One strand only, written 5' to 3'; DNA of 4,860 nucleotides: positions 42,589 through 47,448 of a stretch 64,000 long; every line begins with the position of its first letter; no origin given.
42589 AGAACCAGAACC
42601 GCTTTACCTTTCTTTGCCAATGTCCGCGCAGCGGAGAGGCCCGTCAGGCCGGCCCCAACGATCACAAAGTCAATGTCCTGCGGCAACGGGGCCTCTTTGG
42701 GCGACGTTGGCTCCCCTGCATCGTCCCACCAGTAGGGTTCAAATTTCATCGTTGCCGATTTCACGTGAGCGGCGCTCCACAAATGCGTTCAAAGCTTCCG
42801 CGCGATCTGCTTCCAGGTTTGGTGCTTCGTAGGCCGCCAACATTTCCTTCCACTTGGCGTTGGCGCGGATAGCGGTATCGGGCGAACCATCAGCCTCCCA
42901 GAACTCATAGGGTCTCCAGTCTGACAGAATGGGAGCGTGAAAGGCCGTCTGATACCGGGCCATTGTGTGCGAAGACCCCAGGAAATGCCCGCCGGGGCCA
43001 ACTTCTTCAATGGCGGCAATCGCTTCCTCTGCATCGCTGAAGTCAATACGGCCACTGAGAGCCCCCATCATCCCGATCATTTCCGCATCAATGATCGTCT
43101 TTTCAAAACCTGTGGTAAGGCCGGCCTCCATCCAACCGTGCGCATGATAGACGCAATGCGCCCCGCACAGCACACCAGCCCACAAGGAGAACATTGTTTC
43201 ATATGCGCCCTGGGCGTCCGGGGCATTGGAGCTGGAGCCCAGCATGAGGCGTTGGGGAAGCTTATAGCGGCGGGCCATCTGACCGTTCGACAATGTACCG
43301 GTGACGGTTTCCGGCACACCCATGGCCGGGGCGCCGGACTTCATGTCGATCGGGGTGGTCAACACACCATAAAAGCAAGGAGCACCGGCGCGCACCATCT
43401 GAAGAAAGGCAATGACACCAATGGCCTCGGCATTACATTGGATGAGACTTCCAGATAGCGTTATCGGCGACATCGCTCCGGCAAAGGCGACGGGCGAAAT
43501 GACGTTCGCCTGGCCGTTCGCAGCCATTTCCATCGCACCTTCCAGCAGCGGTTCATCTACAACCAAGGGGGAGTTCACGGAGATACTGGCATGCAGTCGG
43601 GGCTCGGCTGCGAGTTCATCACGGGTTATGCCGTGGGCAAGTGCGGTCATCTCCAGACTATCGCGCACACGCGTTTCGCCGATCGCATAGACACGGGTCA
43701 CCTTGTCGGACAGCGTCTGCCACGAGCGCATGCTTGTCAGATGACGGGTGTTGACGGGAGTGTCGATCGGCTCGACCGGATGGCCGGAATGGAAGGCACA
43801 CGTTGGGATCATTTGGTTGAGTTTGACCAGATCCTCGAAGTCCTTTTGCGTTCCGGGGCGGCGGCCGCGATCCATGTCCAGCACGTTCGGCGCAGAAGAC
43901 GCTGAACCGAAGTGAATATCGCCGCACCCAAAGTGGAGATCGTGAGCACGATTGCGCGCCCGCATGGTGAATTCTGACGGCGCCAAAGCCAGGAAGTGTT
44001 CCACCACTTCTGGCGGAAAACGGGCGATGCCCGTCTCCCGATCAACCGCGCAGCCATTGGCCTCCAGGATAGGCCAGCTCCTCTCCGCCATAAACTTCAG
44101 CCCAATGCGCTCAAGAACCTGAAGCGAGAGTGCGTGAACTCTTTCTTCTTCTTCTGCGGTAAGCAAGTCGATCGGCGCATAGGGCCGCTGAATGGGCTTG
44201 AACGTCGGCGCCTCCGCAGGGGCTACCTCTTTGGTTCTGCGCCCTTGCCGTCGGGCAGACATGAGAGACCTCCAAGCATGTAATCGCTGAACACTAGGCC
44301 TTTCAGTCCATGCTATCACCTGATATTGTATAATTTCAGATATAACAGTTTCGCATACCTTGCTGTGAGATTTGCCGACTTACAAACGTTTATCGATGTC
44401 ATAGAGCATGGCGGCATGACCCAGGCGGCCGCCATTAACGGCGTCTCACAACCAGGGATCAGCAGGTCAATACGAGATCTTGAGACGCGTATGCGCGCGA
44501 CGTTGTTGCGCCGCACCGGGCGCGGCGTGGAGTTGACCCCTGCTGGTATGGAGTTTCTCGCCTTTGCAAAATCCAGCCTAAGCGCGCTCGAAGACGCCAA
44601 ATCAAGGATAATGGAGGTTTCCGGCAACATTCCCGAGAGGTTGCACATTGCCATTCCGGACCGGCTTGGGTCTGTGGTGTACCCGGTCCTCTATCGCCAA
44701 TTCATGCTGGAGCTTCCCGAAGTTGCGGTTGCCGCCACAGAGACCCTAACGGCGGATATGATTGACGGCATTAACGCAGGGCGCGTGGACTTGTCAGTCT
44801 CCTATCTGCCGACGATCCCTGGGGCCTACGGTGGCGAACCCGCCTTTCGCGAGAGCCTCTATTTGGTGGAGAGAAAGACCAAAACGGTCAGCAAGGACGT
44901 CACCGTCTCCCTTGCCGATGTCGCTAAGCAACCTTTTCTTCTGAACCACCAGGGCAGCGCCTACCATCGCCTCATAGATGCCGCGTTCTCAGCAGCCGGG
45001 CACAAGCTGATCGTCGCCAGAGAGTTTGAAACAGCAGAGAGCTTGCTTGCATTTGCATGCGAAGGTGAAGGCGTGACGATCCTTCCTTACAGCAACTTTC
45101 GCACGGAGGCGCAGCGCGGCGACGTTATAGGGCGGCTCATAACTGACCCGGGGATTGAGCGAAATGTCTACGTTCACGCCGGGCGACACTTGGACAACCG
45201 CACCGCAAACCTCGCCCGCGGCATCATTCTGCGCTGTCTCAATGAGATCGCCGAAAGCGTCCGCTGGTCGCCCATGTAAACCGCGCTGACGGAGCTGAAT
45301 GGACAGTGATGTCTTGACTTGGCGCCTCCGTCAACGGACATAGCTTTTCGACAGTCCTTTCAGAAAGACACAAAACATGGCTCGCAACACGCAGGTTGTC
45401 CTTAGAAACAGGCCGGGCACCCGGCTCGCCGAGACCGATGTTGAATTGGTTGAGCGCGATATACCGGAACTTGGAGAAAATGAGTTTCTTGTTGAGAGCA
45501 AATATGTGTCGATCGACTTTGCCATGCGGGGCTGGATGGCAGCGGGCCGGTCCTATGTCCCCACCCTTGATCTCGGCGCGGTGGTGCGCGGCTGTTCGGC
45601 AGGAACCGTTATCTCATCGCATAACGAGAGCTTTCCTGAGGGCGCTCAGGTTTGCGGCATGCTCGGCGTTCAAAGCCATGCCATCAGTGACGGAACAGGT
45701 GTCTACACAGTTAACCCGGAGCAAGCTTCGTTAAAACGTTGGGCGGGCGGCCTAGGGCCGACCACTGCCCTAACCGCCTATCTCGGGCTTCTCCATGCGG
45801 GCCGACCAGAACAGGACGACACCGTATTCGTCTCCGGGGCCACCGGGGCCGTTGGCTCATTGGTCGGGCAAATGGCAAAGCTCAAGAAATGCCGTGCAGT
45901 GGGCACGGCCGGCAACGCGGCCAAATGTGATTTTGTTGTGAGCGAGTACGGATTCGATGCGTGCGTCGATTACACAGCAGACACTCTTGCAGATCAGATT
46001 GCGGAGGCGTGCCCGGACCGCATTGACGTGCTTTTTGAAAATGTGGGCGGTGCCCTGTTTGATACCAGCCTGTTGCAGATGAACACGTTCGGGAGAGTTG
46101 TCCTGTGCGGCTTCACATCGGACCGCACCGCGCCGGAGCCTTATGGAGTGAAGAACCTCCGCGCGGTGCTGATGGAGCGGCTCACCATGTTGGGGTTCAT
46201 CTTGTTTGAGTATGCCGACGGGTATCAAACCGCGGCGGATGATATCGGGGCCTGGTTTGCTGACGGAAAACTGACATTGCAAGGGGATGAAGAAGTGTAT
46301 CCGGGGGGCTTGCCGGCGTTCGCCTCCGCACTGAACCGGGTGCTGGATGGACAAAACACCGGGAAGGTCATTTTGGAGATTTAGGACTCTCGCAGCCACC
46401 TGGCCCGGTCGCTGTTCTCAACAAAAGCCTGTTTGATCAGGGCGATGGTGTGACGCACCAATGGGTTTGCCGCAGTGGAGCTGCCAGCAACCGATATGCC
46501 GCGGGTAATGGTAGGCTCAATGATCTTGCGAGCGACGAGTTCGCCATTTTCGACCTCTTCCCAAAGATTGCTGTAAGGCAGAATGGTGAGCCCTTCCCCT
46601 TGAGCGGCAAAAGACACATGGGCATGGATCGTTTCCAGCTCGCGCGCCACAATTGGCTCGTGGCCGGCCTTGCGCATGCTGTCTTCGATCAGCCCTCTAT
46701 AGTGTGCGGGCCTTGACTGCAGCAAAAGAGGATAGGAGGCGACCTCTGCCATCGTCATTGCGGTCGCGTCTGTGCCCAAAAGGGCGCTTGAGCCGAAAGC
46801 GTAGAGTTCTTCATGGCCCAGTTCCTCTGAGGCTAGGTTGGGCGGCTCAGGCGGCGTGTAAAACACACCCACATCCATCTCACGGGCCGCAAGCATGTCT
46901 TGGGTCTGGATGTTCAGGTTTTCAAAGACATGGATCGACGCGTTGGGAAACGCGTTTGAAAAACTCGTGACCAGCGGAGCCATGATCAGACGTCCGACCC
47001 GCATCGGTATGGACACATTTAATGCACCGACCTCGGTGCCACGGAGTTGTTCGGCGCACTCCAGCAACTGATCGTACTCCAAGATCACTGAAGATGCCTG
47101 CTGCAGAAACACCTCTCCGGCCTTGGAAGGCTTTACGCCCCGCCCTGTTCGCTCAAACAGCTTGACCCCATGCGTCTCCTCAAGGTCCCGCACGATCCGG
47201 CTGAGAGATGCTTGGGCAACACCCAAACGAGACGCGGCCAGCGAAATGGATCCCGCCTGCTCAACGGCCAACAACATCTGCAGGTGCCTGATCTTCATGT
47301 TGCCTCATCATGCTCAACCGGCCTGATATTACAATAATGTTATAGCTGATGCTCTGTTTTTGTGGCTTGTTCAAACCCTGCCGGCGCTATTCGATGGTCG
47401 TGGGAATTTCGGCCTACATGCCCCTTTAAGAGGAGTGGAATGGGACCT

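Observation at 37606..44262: Tightly coupled five-gene operon: non-Pyl MttB methyltransferase, DAO-type flavoprotein, StcD-like demethylase, MmgE/PrpD protein, RidA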

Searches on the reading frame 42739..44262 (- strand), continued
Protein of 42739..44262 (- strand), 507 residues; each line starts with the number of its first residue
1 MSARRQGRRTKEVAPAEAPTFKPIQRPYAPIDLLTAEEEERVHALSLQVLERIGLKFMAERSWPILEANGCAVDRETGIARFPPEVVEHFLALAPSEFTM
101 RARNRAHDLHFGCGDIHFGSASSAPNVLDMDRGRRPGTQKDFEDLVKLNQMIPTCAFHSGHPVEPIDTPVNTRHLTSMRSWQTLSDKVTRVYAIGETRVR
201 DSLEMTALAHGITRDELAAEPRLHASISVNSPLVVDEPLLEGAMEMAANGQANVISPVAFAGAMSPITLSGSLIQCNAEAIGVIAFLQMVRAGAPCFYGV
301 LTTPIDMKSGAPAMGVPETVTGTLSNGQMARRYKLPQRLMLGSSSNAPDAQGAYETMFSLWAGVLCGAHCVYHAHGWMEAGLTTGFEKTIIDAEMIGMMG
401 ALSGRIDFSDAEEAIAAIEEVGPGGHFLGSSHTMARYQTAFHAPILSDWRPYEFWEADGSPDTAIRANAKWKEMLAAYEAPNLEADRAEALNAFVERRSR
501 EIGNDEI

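Call 77: find_encoding_contigs(protein=P0102, flank=8000, max_places=1)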
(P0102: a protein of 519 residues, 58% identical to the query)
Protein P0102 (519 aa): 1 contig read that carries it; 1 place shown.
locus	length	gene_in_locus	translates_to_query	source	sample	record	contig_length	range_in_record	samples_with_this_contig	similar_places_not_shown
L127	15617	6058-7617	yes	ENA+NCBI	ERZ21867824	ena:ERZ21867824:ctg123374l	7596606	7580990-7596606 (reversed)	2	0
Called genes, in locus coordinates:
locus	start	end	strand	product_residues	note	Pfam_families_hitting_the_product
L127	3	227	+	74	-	?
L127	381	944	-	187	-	PF07336:ABATE, PF11706:zf-CGNR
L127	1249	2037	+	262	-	PF03473:MOSC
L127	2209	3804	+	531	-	PF00496:SBP_bac_5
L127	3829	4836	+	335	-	PF16884:ADH_N_2, PF00107:ADH_zinc_N, PF13602:ADH_zinc_N_2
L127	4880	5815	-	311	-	PF00126:HTH_1, PF03466:LysR_substrate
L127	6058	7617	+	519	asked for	PF06253:MTTB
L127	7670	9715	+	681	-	PF00724:Oxidored_FMN, PF00070:Pyr_redox (faint), PF01266:DAO (faint), PF03486:HI0933_like (weak), PF07992:Pyr_redox_2 (weak), PF12831:FAD_oxidored (weak), PF13450:NAD_binding_8 (weak)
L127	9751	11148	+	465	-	PF03972:MmgE_PrpD_N, PF19305:MmgE_PrpD_C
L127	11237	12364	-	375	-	PF02746:MR_MLE_N (faint), PF13378:MR_MLE_C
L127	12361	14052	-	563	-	PF03321:GH3, PF23571:GH3_M, PF23572:GH3_C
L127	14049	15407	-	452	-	PF04116:FA_hydroxylase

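Call 85: list_cluster_members(proteins=[window:42739-44262:-, window:38003-39406:-, window:39421-41460:-, window:48983-50386:+])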
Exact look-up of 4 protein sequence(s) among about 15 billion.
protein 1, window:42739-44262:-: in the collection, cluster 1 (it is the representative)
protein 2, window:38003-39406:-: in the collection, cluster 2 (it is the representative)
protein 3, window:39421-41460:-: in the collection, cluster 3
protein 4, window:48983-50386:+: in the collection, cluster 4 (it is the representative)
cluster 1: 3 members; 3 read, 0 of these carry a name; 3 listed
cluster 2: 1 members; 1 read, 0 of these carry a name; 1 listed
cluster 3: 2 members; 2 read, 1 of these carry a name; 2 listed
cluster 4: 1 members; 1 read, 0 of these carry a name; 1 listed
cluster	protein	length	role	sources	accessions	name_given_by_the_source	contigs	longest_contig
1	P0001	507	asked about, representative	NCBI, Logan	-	-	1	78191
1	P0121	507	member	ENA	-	-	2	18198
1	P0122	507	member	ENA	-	-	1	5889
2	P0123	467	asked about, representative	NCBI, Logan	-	-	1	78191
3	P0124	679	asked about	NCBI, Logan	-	-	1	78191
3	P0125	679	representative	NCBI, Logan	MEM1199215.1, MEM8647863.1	MAG: NADH:flavin oxidoreductase [Pseudomonadota bacterium]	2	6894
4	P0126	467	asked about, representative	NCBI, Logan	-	-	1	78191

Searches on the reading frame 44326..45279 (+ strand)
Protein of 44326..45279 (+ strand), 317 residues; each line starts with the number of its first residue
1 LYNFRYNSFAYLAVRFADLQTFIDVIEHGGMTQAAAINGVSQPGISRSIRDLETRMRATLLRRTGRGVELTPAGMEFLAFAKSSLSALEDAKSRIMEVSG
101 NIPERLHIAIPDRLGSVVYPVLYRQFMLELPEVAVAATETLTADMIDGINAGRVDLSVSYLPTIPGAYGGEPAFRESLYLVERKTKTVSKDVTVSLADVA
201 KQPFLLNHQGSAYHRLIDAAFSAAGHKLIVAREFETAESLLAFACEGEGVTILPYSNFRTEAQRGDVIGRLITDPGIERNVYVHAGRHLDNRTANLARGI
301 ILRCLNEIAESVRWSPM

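Call 5: search_protein_families(library=pfam, proteins=[window:44326-45279:+])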
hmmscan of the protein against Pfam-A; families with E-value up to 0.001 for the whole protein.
window:44326-45279:+ (317 aa): 2 families
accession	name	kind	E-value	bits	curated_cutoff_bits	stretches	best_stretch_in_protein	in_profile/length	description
PF03466.25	LysR_substrate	-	2.6e-28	99.3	28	1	104-287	6-191/209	LysR substrate binding domain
PF00126.33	HTH_1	-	2.7e-18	66.1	26.6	1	17-74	2-59/60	Bacterial regulatory helix-turn-helix protein, lysR family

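Call 6: search_protein_families(library=ncbifam, proteins=[window:44326-45279:+])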
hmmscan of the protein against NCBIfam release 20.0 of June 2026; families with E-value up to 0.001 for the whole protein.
window:44326-45279:+ (317 aa): 52 families (the best 25 are shown)
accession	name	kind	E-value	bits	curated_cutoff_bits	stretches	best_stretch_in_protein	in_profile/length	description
NF053705.1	TransRegGltCGpos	equivalog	7.7e-33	114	350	1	18-285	5-272/300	glutamate biosynthesis transcriptional regulator GltC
NF008410.0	PRK11233.1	equivalog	1.4e-31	109.8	309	1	16-306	3-292/305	nitrogen assimilation transcriptional regulator NAC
NF008416.0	PRK11242.1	equivalog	3.3e-28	98.9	277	1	19-256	6-244/300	transcriptional regulator CynR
TIGR02424.1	TF_pcaQ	equivalog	9.7e-27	93.6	303.8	1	14-230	3-221/300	pca operon transcription factor PcaQ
NF047520.1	trans_act_CidR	equivalog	1.1e-26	93.7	415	1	18-258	5-245/292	cidABC operon transcriptional activator CidR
NF040786.1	LysR_Sec_metab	equivalog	3.2e-25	88.7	250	1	17-287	4-279/298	selenium metabolism-associated LysR family transcriptional regulator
TIGR03339.1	phn_lysR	subfamily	5.9e-24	84.8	341.1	1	19-263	2-243/279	aminoethylphosphonate catabolism associated LysR family transcriptional regulator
NF045775.1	acetoin_reg_AlsR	exception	9.6e-21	74.5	430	1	18-278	5-265/290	acetoin biosynthesis transcriptional regulator AlsR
NF007307.0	PRK09791.1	equivalog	9.8e-21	74.1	336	1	13-255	4-246/302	LysR family transcriptional regulator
NF008361.0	PRK11151.1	equivalog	8e-20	71.3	329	1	17-301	4-290/305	DNA-binding transcriptional regulator OxyR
NF008722.0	PRK11716.1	equivalog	9.3e-20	70.8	246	1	16-254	3-242/293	HTH-type transcriptional activator IlvY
NF007667.0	PRK10341.1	equivalog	5e-18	65.1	308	1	18-204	11-197/312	transcriptional regulator TdcA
NF047711.1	PutUtilRegPtrR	equivalog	5.6e-18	65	400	1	16-267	3-248/283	putrescine utilization regulator PtrR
NF007439.0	PRK09986.1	equivalog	9.4e-18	64.6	290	1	20-256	13-252/296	LysR family transcriptional regulator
NF058504.1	TransRegCcpCBac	equivalog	2.9e-17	63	400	1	24-261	11-242/287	transcriptional regulator CcpC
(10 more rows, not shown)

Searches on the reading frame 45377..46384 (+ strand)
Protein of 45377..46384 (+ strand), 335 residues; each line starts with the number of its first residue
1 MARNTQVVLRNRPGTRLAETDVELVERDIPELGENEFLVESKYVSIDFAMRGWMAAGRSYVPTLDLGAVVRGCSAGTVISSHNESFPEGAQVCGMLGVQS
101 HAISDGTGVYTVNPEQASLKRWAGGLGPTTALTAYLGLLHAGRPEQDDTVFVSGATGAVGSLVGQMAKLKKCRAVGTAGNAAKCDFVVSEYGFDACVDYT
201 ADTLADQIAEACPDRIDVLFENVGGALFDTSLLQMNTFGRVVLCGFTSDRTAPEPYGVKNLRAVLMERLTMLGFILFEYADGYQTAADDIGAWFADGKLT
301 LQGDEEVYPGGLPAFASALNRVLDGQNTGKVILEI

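Call 5: search_protein_families(library=pfam, proteins=[window:45377-46384:+])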
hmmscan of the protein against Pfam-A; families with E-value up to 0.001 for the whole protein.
window:45377-46384:+ (335 aa): 3 families
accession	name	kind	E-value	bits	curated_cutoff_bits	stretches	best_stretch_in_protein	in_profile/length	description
PF16884.10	ADH_N_2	-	9.2e-28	96.7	31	1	6-111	2-107/108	N-terminal domain of oxidoreductase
PF00107.32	ADH_zinc_N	-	1.3e-19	70.9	31.8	1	158-281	1-119/129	Zinc-binding dehydrogenase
PF13602.12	ADH_zinc_N_2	-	3.3e-11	44.7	27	1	192-333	2-134/134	Zinc-binding dehydrogenase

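Call 6: search_protein_families(library=ncbifam, proteins=[window:45377-46384:+])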
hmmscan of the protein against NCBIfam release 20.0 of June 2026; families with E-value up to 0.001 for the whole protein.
window:45377-46384:+ (335 aa): 11 families
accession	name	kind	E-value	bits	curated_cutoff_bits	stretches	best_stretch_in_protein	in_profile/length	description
NF058644.1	CurcmRedCuraProt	equivalog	4.1e-86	289.1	440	1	6-335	2-333/336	NADPH-dependent curcumin/dihydrocurcumin reductase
TIGR02825.1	B4_12hDH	equivalog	2.1e-50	172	579.85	1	18-333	17-326/327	leukotriene B4 12-hydroxydehydrogenase/15-oxo-prostaglandin 13-reductase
TIGR02824.1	quinone_pig3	subfamily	1.9e-18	66.6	296.8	1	23-334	16-324/325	putative NAD(P)H quinone oxidoreductase, PIG3 family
TIGR02823.1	oxido_YhdH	subfamily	1.1e-10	40.9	297.25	1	20-251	12-248/324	acrylyl-CoA reductase family protein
NF008024.0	PRK10754.1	subfamily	8.3e-10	38.2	348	1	23-301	17-294/327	NADPH:quinone reductase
NF010344.0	PRK13771.1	subfamily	2.3e-08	33.4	349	1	143-247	159-257/334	putative alcohol dehydrogenase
NF041172.1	AcrlCoa_red_Thmprot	equivalog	2.7e-08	33.2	500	1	130-247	147-258/334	acryloyl-CoA reductase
TIGR01751.1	crot-CoA-red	equivalog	4.2e-06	25.7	378.55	0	130-210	171-252/398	crotonyl-CoA carboxylase/reductase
NF041183.1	Pks2_ls1_myc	equivalog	4e-05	20.6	2400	1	129-335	1527-1729/2086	sulfolipid-1 biosynthesis phthioceranic/hydroxyphthioceranic acid synthase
NF051456.1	acrylyl_AcuI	equivalog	0.00014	20.8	440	1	125-252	125-249/325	acrylyl-CoA reductase (NADPH)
TIGR02817.1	adh_fam_1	subfamily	0.00018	21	284.05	1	128-210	125-211/336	zinc-binding alcohol dehydrogenase family protein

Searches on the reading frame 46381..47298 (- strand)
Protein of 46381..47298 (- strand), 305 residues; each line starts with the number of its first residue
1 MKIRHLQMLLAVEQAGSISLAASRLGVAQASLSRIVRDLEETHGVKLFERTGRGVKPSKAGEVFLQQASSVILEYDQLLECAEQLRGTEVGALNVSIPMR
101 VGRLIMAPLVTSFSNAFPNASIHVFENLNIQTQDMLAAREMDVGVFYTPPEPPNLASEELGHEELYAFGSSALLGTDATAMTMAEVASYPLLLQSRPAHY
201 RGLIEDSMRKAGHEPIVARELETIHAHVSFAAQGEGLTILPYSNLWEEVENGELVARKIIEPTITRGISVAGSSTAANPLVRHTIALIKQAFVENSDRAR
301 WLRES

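Call 21: search_protein_families(library=pfam, proteins=[window:46381-47298:-], max_evalue=0.00001)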
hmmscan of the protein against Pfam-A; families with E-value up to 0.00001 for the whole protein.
window:46381-47298:- (305 aa): 2 families
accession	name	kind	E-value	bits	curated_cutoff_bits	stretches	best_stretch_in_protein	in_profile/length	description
PF03466.25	LysR_substrate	-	1.5e-35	123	28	1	87-292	2-208/209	LysR substrate binding domain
PF00126.33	HTH_1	-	1.7e-18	66.8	26.6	1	3-62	1-60/60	Bacterial regulatory helix-turn-helix protein, lysR family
